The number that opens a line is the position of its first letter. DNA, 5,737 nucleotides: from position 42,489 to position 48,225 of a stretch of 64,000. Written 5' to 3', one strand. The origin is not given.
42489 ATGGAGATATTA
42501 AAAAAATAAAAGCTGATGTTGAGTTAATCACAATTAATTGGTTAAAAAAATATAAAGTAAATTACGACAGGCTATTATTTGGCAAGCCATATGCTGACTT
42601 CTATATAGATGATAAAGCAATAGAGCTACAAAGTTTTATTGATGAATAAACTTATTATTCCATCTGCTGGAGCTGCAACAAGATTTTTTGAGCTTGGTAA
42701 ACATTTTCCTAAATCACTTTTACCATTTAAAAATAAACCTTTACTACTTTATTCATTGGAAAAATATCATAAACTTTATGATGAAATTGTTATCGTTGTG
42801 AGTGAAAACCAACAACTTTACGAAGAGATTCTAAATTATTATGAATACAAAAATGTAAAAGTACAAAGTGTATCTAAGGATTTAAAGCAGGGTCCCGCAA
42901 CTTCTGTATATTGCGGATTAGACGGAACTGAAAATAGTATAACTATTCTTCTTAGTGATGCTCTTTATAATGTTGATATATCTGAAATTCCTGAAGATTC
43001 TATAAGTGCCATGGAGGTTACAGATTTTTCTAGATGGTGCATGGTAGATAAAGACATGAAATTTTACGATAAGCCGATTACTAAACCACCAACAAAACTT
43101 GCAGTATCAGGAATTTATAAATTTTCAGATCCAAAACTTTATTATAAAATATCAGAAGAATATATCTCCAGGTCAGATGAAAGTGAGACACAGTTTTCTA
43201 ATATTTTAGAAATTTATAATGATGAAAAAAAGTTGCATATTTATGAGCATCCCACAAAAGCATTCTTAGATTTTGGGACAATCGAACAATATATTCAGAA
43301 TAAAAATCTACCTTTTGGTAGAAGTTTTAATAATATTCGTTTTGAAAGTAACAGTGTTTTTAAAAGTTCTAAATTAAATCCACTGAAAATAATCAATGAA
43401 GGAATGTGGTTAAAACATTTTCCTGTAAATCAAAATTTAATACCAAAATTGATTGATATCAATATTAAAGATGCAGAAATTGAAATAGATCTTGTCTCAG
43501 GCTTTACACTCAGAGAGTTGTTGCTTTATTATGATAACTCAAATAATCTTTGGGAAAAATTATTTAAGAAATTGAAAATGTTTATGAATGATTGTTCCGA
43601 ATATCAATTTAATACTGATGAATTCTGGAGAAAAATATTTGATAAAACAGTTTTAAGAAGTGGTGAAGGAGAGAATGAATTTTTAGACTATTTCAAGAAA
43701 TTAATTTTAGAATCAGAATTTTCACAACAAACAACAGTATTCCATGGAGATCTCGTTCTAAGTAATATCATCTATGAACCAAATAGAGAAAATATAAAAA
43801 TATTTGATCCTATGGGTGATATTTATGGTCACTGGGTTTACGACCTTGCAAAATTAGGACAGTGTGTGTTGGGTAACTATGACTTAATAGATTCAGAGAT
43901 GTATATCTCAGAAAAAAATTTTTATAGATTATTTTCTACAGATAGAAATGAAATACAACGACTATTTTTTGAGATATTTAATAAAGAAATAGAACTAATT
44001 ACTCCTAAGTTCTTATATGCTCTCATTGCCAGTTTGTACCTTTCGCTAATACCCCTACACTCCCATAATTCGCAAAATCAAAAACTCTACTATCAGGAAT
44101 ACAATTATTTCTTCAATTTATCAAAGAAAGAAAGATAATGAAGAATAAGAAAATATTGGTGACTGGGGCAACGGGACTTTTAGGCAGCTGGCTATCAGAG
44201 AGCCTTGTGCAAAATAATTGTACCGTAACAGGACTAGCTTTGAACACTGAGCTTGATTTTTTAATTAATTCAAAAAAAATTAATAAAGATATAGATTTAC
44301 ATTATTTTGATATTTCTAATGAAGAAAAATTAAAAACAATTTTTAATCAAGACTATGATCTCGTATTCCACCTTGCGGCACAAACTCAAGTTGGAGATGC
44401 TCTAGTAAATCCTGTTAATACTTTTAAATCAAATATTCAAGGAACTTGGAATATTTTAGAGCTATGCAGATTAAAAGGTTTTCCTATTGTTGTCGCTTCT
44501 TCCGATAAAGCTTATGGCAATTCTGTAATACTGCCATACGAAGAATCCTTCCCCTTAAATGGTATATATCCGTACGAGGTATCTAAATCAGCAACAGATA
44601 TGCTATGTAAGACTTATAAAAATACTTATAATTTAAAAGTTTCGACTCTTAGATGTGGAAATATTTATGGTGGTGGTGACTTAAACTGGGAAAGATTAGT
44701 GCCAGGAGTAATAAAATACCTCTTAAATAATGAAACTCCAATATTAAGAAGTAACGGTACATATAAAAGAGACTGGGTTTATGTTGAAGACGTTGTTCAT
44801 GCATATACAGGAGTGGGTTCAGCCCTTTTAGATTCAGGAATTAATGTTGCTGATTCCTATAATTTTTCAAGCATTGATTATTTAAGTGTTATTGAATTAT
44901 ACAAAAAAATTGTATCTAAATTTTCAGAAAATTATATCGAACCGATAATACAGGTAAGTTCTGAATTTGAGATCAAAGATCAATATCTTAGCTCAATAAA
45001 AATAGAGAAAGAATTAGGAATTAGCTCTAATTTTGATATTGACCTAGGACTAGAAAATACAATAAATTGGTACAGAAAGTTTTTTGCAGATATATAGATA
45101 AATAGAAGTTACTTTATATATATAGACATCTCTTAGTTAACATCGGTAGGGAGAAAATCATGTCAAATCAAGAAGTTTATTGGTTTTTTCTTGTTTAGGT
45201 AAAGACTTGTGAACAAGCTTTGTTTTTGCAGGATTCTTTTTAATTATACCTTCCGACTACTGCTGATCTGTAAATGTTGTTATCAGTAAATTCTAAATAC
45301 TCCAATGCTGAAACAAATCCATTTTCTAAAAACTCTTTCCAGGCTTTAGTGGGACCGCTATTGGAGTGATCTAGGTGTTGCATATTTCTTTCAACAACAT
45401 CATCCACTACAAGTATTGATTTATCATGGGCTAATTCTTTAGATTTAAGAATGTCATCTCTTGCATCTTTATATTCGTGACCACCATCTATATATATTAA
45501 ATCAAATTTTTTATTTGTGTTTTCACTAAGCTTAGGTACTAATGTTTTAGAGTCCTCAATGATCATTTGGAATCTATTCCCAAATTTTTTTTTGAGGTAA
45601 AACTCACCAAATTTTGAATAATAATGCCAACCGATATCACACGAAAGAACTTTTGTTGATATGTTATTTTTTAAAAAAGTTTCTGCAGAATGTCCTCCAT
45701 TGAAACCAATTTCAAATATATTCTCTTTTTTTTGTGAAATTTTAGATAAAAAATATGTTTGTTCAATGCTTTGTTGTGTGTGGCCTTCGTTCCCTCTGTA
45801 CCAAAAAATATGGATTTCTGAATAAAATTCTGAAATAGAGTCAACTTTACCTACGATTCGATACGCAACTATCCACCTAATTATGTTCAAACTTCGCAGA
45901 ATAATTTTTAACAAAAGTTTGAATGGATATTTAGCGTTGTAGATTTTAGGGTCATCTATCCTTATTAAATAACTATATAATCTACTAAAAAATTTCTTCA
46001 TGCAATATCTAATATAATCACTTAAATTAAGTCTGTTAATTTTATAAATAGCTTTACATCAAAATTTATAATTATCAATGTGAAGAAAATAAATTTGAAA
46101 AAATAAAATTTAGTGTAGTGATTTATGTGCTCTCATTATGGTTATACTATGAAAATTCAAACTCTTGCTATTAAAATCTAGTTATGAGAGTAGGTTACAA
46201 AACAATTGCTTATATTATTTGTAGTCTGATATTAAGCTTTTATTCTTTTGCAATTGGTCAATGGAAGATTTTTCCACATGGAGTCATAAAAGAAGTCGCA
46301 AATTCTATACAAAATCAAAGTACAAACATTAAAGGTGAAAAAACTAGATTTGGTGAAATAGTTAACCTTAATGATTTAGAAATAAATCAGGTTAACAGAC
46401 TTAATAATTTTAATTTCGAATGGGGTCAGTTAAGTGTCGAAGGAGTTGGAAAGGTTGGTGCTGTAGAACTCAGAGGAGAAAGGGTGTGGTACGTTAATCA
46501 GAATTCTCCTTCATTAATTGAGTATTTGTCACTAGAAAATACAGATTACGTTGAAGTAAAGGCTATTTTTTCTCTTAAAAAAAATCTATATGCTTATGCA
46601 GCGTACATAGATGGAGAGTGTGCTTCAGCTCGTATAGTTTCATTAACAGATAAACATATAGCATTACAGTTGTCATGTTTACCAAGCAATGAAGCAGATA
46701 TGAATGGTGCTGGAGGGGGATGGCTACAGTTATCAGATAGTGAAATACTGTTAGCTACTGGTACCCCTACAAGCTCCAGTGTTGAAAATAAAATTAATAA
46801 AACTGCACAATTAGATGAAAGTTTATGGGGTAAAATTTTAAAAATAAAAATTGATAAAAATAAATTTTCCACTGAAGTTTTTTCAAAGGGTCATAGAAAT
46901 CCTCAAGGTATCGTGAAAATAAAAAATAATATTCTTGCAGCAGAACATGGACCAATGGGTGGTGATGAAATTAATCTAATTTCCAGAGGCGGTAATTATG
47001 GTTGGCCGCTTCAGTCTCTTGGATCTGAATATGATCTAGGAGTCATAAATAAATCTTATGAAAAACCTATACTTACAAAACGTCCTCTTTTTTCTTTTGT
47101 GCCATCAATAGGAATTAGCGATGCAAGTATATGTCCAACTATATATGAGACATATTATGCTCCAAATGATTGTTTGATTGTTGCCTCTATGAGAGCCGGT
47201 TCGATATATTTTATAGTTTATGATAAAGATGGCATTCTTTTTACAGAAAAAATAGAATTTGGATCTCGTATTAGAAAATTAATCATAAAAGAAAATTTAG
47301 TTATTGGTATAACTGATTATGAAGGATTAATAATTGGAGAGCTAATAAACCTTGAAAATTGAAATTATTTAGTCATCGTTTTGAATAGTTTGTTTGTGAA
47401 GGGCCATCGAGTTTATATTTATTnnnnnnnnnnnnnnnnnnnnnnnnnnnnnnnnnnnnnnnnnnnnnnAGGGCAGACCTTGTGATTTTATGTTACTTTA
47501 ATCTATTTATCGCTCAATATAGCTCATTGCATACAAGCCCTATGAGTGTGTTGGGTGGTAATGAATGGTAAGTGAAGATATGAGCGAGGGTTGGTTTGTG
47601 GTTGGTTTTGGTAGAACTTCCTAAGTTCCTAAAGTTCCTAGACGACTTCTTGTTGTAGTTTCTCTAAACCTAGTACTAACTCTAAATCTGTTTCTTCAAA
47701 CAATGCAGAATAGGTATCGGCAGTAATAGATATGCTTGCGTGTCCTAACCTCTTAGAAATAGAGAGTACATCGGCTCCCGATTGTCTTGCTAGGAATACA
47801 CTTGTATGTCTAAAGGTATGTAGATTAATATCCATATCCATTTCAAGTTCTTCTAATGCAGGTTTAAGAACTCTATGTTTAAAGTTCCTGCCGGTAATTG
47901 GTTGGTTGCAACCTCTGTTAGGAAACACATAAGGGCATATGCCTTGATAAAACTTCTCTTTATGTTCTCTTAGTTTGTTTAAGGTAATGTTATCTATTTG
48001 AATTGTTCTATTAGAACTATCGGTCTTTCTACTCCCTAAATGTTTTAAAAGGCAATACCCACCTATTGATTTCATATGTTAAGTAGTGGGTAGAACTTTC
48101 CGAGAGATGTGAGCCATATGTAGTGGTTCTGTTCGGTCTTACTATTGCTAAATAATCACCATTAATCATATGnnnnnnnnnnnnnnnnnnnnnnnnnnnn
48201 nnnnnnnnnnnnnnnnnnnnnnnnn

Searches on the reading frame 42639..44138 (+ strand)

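Call 31: search_protein_families(library=pfam, proteins=[window:42639-44138:+], max_evalue=0.00001)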
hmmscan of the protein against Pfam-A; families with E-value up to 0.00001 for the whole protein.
window:42639-44138:+ (499 aa): 2 families
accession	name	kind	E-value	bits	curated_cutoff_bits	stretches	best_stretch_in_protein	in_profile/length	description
PF00483.29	NTP_transferase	-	5.8e-16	59.2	21.2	1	6-221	3-238/245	Nucleotidyl transferase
PF12804.13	NTP_transf_3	-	9.6e-09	36.1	27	1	6-107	2-95/160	MobA-like NTP transferase domain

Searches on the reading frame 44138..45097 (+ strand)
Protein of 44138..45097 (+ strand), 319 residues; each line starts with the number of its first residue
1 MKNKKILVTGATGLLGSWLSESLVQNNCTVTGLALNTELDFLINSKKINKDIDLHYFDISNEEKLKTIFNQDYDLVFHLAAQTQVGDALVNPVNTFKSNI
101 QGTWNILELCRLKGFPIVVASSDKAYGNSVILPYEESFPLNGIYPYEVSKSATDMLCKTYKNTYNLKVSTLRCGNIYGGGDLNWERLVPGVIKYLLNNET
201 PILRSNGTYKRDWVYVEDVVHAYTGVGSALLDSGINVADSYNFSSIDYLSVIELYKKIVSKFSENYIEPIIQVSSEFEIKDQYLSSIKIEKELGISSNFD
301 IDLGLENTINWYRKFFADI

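Call 31: search_protein_families(library=pfam, proteins=[window:44138-45097:+], max_evalue=0.00001)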
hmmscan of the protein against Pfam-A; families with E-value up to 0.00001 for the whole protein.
window:44138-45097:+ (319 aa): 6 families
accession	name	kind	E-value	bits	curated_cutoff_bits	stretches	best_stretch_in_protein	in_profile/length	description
PF01370.27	Epimerase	-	6.2e-48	163.7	20.9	1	6-224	1-222/240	NAD dependent epimerase/dehydratase family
PF16363.11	GDP_Man_Dehyd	-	4.9e-45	154.9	27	1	7-300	1-324/332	GDP-mannose 4,6 dehydratase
PF01073.25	3Beta_HSD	-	2.3e-17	63.4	22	1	7-232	1-234/280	3-beta hydroxysteroid dehydrogenase/isomerase family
PF04321.23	RmlD_sub_bind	-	5.5e-15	55.6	27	1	5-183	2-158/287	RmlD substrate binding domain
PF02719.21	Polysacc_synt_2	-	8.6e-15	55.1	20.2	1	6-178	1-173/293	Polysaccharide biosynthesis protein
PF07993.18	NAD_binding_4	-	2.4e-11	43.7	20.1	1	51-193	69-228/258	Male sterility protein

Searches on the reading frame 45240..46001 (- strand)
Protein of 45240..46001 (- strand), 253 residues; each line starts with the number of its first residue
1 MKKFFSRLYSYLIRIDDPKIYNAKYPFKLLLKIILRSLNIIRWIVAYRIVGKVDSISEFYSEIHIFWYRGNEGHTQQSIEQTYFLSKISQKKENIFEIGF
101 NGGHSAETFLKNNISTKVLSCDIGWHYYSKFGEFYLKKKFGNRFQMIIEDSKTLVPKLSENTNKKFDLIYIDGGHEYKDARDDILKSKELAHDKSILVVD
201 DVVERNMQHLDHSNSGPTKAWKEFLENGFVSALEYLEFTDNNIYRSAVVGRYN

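Call 4: search_protein_families(library=pfam, proteins=[window:45240-46001:-], max_evalue=0.1)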
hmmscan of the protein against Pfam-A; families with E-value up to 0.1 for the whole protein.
window:45240-46001:- (253 aa): 2 families
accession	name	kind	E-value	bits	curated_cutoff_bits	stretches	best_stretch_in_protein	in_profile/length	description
PF13578.12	Methyltransf_24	-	3.2e-13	50.9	26.3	1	97-202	2-105/105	Methyltransferase domain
PF01596.23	Methyltransf_3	-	0.00011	22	22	1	78-175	29-130/204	O-methyltransferase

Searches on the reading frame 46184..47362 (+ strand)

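Call 4: search_protein_families(library=pfam, proteins=[window:46184-47362:+], max_evalue=0.1)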
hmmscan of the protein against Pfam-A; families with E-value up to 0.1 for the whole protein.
window:46184-47362:+ (392 aa): 2 families
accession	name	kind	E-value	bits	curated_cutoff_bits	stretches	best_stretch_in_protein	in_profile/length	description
PF07995.17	GSDH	-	4.5e-30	105.5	25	1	174-369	112-314/332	Glucose / Sorbosone dehydrogenase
PF00715.22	IL2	-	0.055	13.9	26.2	0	188-227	9-48/145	Interleukin 2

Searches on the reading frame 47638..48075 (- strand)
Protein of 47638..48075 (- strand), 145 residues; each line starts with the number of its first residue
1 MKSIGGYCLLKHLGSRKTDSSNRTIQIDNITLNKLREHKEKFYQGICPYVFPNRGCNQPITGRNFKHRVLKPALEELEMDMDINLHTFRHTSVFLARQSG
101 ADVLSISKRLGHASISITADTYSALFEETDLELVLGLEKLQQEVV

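Call 4: search_protein_families(library=pfam, proteins=[window:47638-48075:-], max_evalue=0.1)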
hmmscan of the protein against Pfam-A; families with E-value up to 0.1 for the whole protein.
window:47638-48075:- (145 aa): 2 families
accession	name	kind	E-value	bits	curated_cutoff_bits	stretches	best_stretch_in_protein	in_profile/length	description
PF00589.27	Phage_integrase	-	6.6e-09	36.2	27.1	1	49-126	95-169/172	Phage integrase family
PF21205.3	Rep3_C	-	0.0011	19.6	21.1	1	63-86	19-42/59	Initiator Rep protein, WH2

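Call 41: search_protein_families(library=ncbifam, proteins=[window:47638-48075:-], max_evalue=0.1)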
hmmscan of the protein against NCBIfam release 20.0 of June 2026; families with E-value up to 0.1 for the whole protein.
window:47638-48075:- (145 aa): 9 families
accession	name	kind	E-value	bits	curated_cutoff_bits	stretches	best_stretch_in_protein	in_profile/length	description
NF040815.2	recomb_XerA_Arch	equivalog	6.1e-09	35.8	220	1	18-122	151-251/263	site-specific tyrosine recombinase/integron integrase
TIGR02225.1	recomb_XerD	equivalog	1.3e-07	31.2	329.6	1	36-124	188-273/290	site-specific tyrosine recombinase XerD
TIGR02224.1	recomb_XerC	equivalog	7e-06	25.6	335.15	1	48-119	203-272/295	tyrosine recombinase XerC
TIGR02249.1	integrase_gron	subfamily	2.3e-05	23.9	265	1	67-130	243-305/315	integron integrase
NF001399.0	PRK00283.1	subfamily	0.00013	21.3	279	1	47-127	207-285/300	tyrosine recombinase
NF007370.0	PRK09870.1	subfamily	0.015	14.9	221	1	39-118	96-173/200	tyrosine-type DNA invertase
NF011946.0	PRK15417.1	equivalog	0.034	13.3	435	1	67-119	258-310/337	integron integrase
NF058662.1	cispenta_AmcF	equivalog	0.063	12.3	325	1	99-136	154-191/369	cispentacin biosynthesis acyltransferase subunit AmcF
NF003462.0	PRK05084.1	equivalog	0.079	11.7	267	0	83-129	303-348/360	tyrosine recombinase XerS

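Call 56: find_encoding_contigs(protein=window:47638-48075:-, flank=6000, max_places=6)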
Protein window:47638-48075:- (145 aa): no gene with exactly this product is on record in the collection.

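Call 57: find_homologous_proteins(query=window:47638-48075:-, max_evalue=0.00001)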
Query window:47638-48075:- (145 aa): 13 proteins with E <= 0.00001 among 26 candidates.
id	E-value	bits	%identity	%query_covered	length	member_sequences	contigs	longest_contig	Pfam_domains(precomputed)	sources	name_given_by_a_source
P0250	1.1e-74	267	95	89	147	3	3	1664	PF00589.28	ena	-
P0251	1.1e-52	196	90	69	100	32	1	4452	PF00589.28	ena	-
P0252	2.9e-50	188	68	89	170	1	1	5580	PF00589.28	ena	-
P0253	5.2e-45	171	88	68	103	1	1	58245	PF00589.28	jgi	-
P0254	9.8e-45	170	68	89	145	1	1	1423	PF00589.28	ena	-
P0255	9.1e-33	131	56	89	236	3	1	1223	PF00589.28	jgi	-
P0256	1.5e-30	124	50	90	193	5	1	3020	PF00589.28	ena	-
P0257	1.6e-28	117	97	43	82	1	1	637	-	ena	-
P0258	6.4e-28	115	51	87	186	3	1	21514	PF00589.28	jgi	jgi:integrase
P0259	4.9e-25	106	64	56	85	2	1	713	PF00589.28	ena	-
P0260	1.3e-24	105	61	66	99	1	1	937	-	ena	-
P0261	9.8e-21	92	73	46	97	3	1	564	PF00589.28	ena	-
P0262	1.4e-16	79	70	41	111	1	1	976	-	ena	-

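Call 58: find_encoding_contigs(protein=P0253, flank=8000, max_places=2)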
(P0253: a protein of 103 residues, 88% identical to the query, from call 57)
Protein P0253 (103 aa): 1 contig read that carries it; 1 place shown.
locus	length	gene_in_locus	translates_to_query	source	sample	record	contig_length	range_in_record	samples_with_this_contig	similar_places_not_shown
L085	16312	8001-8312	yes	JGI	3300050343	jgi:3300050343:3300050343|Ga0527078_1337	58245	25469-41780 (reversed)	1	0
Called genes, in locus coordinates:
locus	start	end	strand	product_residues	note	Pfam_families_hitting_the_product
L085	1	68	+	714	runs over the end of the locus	-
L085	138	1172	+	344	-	PF24785:RXYLT1_C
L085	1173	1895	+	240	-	-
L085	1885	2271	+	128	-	PF19662:DUF6165, PF14063:DUF4254 (faint)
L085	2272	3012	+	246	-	-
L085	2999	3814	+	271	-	PF07801:DUF1647 (weak)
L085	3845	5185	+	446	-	PF13489:Methyltransf_23 (weak), PF13506:Glyco_transf_21 (weak), PF00535:Glycos_transf_2, PF10111:Glyco_tranf_2_2 (weak), PF13641:Glyco_tranf_2_3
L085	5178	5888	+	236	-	PF00535:Glycos_transf_2, PF10111:Glyco_tranf_2_2 (weak), PF13641:Glyco_tranf_2_3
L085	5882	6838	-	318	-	PF00534:Glycos_transf_1 (weak)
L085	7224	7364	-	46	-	-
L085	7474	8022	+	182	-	PF00583:Acetyltransf_1 (weak)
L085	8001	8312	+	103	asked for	PF00589:Phage_integrase (weak)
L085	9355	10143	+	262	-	PF05050:Methyltransf_21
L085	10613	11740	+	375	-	PF07995:GSDH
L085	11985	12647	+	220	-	PF12804:NTP_transf_3 (weak)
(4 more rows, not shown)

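Call 59: find_encoding_contigs(protein=P0251, flank=5000, max_places=2)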
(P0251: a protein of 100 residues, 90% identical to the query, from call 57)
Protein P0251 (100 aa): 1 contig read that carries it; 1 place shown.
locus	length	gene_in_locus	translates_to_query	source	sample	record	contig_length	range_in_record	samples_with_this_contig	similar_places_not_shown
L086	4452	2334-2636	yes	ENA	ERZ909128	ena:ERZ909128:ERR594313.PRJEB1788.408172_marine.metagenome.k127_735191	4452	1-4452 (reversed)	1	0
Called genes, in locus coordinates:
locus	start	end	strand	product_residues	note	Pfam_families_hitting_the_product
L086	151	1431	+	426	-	PF07995:GSDH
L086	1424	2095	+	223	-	-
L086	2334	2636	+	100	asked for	PF00589:Phage_integrase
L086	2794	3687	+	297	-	-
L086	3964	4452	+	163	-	?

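Call 60: find_encoding_contigs(protein=P0252, flank=6000, max_places=2)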
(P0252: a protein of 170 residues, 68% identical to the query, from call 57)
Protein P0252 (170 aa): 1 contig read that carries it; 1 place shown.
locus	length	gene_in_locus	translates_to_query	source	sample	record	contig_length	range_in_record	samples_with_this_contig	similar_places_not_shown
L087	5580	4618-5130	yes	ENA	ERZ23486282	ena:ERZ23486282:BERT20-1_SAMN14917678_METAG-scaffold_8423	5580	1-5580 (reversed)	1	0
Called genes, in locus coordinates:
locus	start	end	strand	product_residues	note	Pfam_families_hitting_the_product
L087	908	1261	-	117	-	-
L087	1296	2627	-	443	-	PF13481:AAA_25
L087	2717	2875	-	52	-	-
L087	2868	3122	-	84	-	-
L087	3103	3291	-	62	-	PF01381:HTH_3 (weak)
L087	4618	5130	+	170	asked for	PF00589:Phage_integrase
